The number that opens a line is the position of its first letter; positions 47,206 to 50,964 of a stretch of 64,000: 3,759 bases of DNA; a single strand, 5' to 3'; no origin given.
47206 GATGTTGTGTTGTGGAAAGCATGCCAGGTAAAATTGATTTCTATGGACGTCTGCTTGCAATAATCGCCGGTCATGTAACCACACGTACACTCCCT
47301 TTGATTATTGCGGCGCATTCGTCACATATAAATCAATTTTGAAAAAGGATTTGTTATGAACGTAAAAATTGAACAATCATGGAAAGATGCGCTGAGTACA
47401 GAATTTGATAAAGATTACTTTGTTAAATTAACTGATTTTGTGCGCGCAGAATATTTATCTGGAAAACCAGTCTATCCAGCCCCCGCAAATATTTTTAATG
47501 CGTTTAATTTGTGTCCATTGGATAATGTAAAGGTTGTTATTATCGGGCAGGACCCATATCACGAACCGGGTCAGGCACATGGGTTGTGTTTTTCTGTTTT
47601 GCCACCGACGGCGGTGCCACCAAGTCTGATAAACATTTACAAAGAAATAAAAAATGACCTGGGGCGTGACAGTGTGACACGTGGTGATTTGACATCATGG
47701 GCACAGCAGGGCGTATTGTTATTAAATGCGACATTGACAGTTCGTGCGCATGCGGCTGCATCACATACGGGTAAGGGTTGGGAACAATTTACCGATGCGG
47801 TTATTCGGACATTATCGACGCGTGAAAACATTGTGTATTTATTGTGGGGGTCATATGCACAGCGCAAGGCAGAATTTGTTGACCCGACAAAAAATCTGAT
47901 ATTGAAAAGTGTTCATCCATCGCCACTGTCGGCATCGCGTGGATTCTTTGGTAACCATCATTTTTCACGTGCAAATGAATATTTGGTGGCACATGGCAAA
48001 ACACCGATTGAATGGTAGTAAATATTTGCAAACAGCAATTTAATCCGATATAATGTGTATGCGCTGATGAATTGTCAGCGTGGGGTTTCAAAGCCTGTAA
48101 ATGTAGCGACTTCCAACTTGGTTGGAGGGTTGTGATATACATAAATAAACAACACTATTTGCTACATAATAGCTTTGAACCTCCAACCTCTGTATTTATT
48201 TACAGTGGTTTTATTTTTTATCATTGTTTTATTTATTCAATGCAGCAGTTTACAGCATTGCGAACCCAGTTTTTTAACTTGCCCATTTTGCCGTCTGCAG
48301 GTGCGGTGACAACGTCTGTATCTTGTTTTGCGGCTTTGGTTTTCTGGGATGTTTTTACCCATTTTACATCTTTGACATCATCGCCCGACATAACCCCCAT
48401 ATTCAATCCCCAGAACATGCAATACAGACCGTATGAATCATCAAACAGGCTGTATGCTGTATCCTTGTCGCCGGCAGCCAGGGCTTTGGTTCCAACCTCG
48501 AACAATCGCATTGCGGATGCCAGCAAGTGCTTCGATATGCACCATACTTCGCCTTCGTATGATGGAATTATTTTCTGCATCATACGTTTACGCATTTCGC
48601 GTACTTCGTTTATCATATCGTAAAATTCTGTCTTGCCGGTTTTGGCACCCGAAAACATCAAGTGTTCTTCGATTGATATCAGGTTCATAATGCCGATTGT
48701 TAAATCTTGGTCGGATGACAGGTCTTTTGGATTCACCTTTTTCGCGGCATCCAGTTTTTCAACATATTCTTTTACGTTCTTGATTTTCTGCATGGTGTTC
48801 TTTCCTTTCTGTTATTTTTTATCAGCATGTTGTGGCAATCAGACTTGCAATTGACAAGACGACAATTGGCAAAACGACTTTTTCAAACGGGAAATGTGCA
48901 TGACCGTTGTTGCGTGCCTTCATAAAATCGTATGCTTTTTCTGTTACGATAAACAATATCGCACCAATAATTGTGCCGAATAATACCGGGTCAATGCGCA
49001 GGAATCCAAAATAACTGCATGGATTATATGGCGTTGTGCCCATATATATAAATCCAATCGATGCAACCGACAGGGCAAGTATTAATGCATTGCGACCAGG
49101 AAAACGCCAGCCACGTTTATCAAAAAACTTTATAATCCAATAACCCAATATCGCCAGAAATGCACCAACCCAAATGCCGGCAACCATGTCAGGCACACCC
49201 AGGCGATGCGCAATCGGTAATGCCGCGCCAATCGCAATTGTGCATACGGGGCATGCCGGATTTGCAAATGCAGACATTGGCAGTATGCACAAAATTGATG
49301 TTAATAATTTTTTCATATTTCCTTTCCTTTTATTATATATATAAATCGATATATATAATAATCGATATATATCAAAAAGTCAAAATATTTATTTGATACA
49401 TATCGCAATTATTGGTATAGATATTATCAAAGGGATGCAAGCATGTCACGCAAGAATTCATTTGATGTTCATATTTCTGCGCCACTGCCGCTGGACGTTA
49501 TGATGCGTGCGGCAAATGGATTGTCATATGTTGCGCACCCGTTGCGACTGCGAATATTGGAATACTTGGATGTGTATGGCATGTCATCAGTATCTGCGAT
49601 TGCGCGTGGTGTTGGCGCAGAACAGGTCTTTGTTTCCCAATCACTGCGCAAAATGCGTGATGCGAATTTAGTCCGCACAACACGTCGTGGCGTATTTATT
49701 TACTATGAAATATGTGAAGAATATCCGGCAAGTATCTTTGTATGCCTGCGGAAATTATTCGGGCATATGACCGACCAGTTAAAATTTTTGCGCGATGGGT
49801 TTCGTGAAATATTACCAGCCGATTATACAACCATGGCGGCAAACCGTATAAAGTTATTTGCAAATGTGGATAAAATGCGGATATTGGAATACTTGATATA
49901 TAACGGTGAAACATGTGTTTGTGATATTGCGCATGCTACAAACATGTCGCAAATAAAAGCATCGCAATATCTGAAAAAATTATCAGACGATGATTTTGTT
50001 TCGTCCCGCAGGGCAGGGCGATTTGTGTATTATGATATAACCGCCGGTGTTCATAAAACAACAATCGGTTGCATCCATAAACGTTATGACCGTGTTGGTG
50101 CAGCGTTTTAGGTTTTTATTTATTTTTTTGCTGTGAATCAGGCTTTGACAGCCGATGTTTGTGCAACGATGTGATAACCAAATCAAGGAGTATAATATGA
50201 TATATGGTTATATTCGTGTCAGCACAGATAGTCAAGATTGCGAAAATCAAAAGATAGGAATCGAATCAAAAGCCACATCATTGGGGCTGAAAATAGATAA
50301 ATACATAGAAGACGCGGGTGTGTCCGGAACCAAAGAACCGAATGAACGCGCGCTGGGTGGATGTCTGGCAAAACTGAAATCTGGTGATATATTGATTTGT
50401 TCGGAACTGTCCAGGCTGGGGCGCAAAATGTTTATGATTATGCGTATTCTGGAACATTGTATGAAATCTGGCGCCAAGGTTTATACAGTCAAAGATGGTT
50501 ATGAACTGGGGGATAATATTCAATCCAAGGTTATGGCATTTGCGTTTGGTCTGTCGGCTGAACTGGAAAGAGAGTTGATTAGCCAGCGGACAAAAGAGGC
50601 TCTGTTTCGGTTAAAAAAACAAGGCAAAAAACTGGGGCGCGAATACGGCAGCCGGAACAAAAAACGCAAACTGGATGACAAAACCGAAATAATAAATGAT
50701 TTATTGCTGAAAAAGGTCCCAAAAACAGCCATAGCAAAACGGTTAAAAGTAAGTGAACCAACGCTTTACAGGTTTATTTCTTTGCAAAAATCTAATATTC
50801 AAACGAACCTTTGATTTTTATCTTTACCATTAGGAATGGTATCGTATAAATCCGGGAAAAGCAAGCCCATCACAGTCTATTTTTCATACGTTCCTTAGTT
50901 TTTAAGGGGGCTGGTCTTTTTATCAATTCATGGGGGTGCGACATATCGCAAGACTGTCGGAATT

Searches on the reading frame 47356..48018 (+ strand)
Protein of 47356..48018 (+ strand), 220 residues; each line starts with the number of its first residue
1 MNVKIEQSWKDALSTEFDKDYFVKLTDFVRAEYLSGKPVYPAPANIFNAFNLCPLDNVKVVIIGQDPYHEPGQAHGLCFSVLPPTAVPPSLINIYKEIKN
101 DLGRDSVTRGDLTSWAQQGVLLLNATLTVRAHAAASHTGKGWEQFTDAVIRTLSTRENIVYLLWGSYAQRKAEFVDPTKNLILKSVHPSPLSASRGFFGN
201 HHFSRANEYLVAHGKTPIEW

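Call 19: find_encoding_contigs(protein=window:47356-48018:+, flank=3000, max_places=10)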
Protein window:47356-48018:+ (220 aa): 3 contigs read that carry it; 2 places shown.
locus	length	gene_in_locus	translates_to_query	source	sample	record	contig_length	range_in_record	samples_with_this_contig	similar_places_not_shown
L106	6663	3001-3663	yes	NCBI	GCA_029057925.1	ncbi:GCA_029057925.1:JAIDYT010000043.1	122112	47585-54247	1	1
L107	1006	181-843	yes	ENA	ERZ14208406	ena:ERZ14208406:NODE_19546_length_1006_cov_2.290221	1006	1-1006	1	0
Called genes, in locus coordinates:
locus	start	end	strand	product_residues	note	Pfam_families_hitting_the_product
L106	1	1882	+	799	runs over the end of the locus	PF02518:HATPase_c, PF00204:DNA_gyraseB, PF01751:Toprim, PF00986:DNA_gyraseB_C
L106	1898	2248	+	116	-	-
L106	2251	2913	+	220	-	-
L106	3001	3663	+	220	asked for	PF03167:UDG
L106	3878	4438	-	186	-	-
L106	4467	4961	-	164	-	-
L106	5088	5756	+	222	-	PF12840:HTH_20 (weak), PF13412:HTH_24 (faint), PF01978:TrmB (faint), PF24034:DUF7343 (faint), PF01022:HTH_5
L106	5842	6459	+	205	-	PF00239:Resolvase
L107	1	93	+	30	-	?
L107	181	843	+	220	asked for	PF03167:UDG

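Call 22: find_homologous_proteins(query=window:47356-48018:+, max_evalue=1e-40)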
Query window:47356-48018:+ (220 aa): 8000 proteins with E <= 1e-40 among 8000 candidates; the best 120 are listed.
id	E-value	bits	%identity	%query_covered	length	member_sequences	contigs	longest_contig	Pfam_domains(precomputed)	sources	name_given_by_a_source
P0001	1.1e-139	482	94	100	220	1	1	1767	PF03167.26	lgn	-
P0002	2.0e-139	481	95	100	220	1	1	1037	PF03167.26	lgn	-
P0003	4.9e-139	480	93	100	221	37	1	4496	PF03167.26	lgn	-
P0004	1.2e-135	468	91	100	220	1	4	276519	PF03167.26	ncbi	-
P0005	1.1e-134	465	90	100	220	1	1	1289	PF03167.26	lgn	-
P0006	7.9e-134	462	89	100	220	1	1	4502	PF03167.26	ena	-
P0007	3.1e-133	461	87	100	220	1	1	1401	PF03167.26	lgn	-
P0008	3.5e-133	460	90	100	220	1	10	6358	PF03167.26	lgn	-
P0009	3.5e-133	460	90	100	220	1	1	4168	PF03167.26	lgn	-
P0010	9.1e-133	459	89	100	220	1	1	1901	PF03167.26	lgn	-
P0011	9.2e-133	459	88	100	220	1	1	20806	PF03167.26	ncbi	-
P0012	1.5e-132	458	87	100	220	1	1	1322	PF03167.26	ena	-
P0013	5.3e-132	457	87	100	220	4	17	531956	PF03167.26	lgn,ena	-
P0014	6.7e-132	456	88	100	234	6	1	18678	PF03167.26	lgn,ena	-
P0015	7.8e-132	456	86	100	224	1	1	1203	PF03167.26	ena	-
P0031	1.3e-130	452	87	100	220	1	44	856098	PF03167.26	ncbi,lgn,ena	-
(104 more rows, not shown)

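Call 52: find_encoding_contigs(protein=P0004, flank=2500, max_places=2)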
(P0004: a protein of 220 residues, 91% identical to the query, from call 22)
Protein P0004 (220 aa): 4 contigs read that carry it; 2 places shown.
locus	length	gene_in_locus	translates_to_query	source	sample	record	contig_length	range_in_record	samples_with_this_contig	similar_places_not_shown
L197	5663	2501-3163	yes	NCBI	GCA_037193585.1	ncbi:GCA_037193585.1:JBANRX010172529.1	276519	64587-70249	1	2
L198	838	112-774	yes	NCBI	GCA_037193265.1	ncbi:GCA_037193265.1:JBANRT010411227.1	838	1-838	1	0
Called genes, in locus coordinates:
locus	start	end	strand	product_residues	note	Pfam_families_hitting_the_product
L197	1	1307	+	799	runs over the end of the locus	PF02518:HATPase_c, PF00204:DNA_gyraseB, PF01751:Toprim, PF00986:DNA_gyraseB_C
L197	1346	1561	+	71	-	-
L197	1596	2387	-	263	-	PF00535:Glycos_transf_2, PF10111:Glyco_tranf_2_2, PF13641:Glyco_tranf_2_3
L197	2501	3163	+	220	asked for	PF03167:UDG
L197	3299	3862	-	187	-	-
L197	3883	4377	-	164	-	-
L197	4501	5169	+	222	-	PF12802:MarR_2 (faint), PF12840:HTH_20 (faint), PF25212:HVO_A0114 (faint), PF01978:TrmB (faint), PF24034:DUF7343 (faint), PF01022:HTH_5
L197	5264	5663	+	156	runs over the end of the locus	PF18454:Mtd_N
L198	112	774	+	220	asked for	PF03167:UDG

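Call 53: find_encoding_contigs(protein=P0031, flank=2500, max_places=2)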
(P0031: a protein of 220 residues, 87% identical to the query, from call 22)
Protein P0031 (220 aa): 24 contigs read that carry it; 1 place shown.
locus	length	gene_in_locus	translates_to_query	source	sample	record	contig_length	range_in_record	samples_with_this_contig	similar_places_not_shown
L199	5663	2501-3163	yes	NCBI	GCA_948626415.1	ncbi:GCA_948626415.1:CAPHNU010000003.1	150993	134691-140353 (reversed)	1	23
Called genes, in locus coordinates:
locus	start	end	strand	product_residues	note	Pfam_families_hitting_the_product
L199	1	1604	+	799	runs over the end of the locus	PF02518:HATPase_c, PF00204:DNA_gyraseB, PF01751:Toprim, PF00986:DNA_gyraseB_C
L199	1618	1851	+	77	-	-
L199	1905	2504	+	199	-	-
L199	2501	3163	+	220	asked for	PF03167:UDG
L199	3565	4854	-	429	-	PF10396:TrmE_N, PF12631:MnmE_helical, PF02421:FeoB_N, PF01926:MMR_HSR1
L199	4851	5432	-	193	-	PF01330:RuvA_N, PF00633:HHH (faint), PF14520:HHH_5, PF07499:RuvA_C (weak)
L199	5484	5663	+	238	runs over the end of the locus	PF20772:TACO1_YebC_N, PF01709:Transcrip_reg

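Call 65: search_protein_families(library=pfam, max_evalue=0.001, proteins=[window:47356-48018:+])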
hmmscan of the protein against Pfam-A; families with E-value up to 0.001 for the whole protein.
window:47356-48018:+ (220 aa): 1 family
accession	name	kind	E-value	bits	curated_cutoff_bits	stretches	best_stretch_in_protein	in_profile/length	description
PF03167.25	UDG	-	7.5e-18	65.4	24.3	1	51-210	2-140/141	Uracil DNA glycosylase superfamily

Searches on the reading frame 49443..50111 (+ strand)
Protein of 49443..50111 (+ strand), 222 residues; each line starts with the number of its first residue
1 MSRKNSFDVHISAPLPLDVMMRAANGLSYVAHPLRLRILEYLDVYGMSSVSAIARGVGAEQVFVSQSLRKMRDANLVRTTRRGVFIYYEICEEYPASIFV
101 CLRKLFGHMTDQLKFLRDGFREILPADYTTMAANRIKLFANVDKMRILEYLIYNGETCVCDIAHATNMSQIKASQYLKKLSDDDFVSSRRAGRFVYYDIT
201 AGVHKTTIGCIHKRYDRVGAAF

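Call 65: search_protein_families(library=pfam, max_evalue=0.001, proteins=[window:49443-50111:+])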
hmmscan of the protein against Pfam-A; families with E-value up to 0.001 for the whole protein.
window:49443-50111:+ (222 aa): 8 families
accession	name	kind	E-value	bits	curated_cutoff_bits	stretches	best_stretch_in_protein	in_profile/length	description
PF01022.26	HTH_5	-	3.1e-16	59.4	22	2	144-188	4-47/47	Bacterial regulatory protein, arsR family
PF12840.13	HTH_20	-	8.4e-08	32.5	27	1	31-79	2-50/51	Helix-turn-helix domain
PF01978.25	TrmB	-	3.4e-07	30.5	25.6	0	146-197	12-63/68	Sugar-specific transcriptional regulator TrmB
PF13412.12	HTH_24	-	1.9e-06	27.8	21.9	1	145-186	6-47/48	Winged helix-turn-helix DNA-binding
PF24034.1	DUF7343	-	1.4e-05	25.3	27.6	0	155-193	17-55/62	Domain of unknown function (DUF7343)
PF12802.13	MarR_2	-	1.9e-05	25.2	27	0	35-81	7-54/61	MarR family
PF02082.26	Rrf2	-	3.3e-05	24.5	30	0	38-81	11-57/132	Iron-dependent Transcriptional regulator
PF13545.12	HTH_Crp_2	-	6.7e-05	23.2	27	0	52-86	27-61/70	Crp-like helix-turn-helix domain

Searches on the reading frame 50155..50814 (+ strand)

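Call 65: search_protein_families(library=pfam, max_evalue=0.001, proteins=[window:50155-50814:+])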
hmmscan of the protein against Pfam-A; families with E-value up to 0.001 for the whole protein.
window:50155-50814:+ (219 aa): 1 family
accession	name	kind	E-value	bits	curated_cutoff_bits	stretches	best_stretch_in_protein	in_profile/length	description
PF00239.26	Resolvase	-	5.4e-34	117.8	23.3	1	16-159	1-145/145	Resolvase, N terminal domain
